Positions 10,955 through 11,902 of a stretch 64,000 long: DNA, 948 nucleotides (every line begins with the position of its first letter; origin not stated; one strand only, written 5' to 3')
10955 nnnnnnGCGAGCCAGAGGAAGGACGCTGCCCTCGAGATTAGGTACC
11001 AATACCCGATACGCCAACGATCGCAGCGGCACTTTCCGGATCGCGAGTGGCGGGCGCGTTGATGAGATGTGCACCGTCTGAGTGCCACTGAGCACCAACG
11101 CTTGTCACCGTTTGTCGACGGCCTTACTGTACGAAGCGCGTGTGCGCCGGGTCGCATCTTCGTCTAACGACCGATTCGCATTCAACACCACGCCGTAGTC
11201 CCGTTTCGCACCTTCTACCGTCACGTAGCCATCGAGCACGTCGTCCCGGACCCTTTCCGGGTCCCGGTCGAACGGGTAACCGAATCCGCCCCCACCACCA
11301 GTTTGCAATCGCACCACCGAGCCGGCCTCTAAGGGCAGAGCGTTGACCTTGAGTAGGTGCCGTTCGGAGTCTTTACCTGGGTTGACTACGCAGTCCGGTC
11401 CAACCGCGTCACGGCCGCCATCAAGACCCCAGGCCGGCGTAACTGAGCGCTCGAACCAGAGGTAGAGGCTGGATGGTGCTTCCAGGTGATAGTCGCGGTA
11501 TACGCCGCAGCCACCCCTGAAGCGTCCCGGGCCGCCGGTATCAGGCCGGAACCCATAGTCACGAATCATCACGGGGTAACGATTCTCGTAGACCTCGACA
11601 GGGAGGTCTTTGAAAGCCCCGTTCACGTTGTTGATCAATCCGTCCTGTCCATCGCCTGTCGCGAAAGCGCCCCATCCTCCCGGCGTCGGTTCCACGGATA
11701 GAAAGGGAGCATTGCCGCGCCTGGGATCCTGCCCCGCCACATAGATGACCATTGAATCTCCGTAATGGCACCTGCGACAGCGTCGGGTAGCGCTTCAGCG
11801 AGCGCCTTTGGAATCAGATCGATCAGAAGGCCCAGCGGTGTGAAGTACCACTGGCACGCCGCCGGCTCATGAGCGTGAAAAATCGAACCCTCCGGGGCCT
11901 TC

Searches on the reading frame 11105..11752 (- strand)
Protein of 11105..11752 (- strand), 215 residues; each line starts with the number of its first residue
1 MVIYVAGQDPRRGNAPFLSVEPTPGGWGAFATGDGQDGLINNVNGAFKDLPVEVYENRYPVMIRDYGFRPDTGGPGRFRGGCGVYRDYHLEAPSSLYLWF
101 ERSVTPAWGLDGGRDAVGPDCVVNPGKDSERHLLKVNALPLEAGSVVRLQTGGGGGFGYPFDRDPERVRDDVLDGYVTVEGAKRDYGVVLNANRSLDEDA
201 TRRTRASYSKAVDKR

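Call 37: search_protein_families(library=pfam, proteins=[window:11105-11752:-], max_evalue=0.01)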
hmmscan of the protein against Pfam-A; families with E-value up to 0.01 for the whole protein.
window:11105-11752:- (215 aa): 1 family
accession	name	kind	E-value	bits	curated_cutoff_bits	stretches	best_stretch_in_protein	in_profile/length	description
PF02538.19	Hydantoinase_B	-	2.7e-40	138.8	26.8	1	4-160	362-519/519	Hydantoinase B/oxoprolinase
